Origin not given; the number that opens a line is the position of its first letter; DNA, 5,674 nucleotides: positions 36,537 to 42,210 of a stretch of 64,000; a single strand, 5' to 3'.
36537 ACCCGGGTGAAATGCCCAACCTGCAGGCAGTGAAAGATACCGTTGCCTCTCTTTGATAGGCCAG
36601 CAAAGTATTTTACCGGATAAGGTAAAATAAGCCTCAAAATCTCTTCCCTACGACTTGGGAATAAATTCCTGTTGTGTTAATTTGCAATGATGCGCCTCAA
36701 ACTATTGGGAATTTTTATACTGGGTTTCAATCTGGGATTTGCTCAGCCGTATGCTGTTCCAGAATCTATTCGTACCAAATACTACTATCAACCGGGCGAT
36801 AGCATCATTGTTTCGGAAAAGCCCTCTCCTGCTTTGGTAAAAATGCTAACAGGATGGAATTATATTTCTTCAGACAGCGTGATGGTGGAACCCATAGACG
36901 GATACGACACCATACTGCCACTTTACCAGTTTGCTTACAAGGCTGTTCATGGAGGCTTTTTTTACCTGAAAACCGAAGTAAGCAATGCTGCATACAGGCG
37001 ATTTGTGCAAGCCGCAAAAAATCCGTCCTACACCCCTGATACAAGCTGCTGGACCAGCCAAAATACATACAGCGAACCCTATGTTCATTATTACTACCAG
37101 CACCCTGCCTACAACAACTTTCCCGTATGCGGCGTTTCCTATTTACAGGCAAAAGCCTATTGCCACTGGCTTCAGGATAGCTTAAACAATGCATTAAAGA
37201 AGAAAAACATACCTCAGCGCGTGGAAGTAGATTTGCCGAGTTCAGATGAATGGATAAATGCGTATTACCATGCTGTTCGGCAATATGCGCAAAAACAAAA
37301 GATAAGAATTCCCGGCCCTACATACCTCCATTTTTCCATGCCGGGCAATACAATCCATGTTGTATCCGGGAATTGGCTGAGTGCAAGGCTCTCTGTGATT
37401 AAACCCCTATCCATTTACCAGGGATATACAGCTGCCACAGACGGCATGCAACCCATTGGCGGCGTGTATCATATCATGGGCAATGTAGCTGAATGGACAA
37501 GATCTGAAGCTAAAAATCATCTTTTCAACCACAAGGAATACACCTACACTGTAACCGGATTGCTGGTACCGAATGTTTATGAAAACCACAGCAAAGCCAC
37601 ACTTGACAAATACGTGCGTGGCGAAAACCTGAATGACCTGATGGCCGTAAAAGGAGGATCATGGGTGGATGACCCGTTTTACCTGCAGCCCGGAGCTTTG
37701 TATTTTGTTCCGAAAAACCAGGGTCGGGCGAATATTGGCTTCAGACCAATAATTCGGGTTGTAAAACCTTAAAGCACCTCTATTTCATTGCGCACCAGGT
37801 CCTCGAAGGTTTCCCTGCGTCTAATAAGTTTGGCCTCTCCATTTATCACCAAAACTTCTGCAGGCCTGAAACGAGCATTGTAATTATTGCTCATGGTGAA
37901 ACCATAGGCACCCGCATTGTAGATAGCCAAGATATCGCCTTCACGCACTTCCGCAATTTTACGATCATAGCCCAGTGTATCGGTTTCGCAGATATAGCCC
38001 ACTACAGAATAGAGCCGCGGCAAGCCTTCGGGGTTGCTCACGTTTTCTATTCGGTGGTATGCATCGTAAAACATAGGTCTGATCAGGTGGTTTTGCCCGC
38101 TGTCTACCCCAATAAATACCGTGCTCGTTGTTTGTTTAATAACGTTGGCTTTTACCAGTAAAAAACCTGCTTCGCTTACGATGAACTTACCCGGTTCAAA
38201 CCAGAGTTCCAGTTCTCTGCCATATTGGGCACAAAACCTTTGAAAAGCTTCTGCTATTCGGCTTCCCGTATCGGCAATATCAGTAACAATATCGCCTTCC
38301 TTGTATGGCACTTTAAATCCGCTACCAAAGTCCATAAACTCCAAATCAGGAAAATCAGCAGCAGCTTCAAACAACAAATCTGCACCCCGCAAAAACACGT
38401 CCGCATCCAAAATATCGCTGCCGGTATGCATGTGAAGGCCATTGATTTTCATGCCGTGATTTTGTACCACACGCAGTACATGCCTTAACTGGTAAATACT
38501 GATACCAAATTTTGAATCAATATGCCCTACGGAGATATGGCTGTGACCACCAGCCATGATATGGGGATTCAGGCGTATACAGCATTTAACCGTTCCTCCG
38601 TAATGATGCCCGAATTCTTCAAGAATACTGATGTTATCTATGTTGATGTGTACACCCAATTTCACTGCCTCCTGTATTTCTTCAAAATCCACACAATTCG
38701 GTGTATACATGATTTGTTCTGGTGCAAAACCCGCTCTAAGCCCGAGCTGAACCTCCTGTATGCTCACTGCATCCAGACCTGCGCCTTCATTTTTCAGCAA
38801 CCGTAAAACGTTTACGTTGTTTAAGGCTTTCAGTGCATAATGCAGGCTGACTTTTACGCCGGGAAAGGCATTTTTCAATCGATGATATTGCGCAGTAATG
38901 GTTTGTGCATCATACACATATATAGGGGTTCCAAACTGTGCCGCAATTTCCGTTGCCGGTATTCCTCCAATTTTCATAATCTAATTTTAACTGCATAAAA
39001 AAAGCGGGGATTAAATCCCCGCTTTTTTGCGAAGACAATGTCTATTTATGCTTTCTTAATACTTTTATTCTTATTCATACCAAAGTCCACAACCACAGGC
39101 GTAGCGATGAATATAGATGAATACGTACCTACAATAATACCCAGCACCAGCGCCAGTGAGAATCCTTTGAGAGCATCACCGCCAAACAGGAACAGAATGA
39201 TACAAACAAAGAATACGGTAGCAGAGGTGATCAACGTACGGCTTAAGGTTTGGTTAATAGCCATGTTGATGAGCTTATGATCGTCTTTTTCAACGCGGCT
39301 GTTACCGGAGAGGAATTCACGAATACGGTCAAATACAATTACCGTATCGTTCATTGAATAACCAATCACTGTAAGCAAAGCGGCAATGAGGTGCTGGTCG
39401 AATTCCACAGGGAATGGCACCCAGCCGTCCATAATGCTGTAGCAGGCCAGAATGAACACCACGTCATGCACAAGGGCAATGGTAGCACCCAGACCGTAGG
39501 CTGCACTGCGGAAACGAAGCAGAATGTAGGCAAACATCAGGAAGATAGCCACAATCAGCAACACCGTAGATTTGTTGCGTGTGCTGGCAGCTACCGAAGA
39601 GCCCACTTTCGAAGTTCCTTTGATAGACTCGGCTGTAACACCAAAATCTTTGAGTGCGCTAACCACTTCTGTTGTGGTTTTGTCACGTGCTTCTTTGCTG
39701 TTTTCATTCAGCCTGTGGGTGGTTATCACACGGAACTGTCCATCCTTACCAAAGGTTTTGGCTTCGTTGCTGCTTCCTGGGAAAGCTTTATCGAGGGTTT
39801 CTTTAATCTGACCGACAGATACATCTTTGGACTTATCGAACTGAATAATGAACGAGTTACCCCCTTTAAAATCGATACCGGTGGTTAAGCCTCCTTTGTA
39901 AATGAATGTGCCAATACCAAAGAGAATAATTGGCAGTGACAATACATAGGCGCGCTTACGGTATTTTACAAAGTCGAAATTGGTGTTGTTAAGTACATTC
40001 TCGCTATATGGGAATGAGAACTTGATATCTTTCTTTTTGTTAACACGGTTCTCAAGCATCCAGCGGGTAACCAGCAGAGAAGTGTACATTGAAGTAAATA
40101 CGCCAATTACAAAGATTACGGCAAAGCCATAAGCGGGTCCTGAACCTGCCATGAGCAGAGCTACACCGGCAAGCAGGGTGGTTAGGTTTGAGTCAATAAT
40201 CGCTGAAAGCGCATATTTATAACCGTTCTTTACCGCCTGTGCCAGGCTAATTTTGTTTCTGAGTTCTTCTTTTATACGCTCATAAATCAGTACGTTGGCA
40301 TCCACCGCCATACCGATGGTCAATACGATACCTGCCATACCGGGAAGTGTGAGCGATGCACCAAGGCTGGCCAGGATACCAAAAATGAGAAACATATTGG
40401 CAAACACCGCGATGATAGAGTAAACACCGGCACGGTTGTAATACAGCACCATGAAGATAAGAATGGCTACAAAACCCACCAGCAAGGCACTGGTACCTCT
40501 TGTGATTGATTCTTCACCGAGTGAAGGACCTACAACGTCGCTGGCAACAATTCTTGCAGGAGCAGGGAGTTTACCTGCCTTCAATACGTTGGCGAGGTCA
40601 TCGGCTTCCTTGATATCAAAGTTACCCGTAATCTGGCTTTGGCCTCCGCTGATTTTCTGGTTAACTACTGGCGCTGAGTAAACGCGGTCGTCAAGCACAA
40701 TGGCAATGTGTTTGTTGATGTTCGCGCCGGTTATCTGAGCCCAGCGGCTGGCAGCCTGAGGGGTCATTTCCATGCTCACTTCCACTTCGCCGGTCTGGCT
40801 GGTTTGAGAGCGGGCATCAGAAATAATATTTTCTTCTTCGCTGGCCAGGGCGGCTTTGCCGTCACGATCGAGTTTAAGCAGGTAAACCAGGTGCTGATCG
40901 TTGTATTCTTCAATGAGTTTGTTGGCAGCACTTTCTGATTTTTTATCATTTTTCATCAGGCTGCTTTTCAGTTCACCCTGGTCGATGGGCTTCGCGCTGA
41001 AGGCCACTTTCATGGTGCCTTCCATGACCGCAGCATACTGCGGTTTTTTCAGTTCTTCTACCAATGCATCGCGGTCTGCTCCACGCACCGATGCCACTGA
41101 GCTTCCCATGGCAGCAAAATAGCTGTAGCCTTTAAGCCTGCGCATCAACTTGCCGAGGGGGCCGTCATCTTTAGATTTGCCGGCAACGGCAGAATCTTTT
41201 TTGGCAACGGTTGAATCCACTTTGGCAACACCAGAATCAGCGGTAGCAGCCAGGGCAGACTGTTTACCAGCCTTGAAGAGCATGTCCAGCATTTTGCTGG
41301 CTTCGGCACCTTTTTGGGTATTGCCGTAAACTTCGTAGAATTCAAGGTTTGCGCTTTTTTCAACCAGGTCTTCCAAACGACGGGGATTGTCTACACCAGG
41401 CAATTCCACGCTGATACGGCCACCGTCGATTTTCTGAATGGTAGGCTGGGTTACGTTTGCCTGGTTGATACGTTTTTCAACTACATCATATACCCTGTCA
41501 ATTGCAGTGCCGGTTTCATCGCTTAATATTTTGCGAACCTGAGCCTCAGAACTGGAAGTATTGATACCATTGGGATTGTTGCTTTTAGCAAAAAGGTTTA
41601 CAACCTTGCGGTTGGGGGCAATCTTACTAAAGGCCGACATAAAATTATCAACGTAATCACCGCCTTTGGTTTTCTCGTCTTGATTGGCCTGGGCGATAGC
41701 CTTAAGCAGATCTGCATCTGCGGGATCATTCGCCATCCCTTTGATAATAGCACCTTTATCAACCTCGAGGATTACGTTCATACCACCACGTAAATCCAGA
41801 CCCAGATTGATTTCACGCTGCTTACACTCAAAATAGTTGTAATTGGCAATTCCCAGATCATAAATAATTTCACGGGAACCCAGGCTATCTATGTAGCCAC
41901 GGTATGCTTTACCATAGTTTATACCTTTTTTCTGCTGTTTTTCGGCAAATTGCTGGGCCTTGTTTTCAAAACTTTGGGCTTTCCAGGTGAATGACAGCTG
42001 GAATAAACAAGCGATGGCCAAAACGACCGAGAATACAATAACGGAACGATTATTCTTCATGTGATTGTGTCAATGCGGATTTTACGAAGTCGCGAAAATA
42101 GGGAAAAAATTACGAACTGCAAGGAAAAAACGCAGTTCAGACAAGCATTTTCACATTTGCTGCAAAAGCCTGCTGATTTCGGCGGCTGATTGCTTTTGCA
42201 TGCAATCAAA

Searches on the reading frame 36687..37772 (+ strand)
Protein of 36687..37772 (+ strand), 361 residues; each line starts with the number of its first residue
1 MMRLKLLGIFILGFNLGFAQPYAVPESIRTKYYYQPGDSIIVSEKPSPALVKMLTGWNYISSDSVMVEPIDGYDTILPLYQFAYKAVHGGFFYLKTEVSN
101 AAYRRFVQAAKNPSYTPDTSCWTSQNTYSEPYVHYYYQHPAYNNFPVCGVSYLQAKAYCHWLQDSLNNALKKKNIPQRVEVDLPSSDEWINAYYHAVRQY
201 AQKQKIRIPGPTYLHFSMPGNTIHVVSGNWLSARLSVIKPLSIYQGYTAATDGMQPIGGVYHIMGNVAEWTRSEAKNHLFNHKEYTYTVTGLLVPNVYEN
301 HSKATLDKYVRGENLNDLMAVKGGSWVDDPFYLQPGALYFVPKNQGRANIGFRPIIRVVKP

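Call 51: search_protein_families(library=pfam, proteins=[window:36687-37772:+], max_evalue=0.001)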
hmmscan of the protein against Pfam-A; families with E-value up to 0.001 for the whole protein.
window:36687-37772:+ (361 aa): 1 family
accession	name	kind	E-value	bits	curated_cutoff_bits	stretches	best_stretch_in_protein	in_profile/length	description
PF03781.23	FGE-sulfatase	-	2.6e-20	73.6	23.3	1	89-353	35-252/255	Sulfatase-modifying factor enzyme 1-like domain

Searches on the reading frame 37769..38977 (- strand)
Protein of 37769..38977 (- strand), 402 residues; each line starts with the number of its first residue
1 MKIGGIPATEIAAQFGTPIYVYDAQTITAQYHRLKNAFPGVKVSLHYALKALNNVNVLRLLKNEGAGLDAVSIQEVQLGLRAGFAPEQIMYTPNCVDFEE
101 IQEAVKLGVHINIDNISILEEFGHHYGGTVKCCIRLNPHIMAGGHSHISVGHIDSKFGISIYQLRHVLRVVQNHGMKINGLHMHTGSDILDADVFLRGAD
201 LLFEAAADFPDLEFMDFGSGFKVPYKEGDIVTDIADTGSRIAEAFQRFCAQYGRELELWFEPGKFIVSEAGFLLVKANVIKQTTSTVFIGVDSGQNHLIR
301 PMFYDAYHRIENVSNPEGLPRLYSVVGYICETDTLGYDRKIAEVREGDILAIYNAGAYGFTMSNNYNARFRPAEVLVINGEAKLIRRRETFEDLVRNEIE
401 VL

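Call 51: search_protein_families(library=pfam, proteins=[window:37769-38977:-], max_evalue=0.001)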
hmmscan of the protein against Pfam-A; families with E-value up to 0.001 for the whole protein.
window:37769-38977:- (402 aa): 2 families
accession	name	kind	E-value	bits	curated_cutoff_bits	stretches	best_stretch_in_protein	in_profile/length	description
PF02784.22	Orn_Arg_deC_N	-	4.9e-46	157.5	23.4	1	26-268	3-247/247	Pyridoxal-dependent decarboxylase, pyridoxal binding domain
PF00278.28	Orn_DAP_Arg_deC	-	8.3e-18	64.9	23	1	20-356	2-95/95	Pyridoxal-dependent decarboxylase, C-terminal sheet domain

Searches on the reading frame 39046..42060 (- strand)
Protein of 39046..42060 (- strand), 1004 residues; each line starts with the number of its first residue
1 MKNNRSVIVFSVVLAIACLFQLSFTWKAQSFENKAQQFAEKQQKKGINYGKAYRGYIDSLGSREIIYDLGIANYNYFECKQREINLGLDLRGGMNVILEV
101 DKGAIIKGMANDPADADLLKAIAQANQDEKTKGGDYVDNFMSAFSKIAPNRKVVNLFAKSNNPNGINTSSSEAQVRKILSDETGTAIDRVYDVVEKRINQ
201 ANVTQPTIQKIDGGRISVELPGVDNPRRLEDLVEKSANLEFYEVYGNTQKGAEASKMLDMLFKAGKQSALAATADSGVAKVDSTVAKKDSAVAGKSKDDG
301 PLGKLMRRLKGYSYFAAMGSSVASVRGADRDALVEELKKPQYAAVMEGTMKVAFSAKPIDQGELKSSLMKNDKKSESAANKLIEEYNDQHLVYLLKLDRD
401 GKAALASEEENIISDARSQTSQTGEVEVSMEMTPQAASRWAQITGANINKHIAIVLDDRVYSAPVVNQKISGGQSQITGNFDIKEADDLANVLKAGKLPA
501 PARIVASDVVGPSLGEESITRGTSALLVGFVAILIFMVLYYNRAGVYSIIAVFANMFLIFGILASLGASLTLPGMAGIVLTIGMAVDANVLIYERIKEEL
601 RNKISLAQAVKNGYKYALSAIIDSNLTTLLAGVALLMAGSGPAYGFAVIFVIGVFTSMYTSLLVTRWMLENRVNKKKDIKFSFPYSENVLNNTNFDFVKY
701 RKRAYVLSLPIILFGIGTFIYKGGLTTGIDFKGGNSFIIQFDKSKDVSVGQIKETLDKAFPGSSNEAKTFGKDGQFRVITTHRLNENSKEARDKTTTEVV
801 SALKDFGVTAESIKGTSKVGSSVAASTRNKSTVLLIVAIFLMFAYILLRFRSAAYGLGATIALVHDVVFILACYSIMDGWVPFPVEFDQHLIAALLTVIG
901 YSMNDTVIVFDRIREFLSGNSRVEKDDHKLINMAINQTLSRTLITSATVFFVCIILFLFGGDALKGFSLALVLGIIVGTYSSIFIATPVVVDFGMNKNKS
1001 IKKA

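Call 51: search_protein_families(library=pfam, proteins=[window:39046-42060:-], max_evalue=0.001)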
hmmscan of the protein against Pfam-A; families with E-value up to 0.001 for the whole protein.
window:39046-42060:- (1004 aa): 6 families
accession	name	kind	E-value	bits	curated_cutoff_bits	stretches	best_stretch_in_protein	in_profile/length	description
PF02355.23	SecD_SecF_C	-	6.3e-74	247.9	20.5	2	803-994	6-187/189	Protein export membrane protein SecD/SecF, C-terminal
PF22599.2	SecDF_P1_head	-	2.4e-28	98.7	27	1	412-500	25-114/114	SecDF, P1 head subdomain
PF21760.3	SecD_1st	-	6.8e-16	57.9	27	1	187-244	1-58/60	Protein translocase subunit SecDF, P1 domain, N-terminal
PF03176.21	MMPL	-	3e-10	40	20.5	1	524-659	147-289/333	MMPL family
PF07549.19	Sec_GG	-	1.9e-08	34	20.3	1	84-103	8-27/28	SecD/SecF GG Motif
PF00873.25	ACR_tran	-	3.1e-06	25.6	28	1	518-678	329-499/1021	AcrB/AcrD/AcrF family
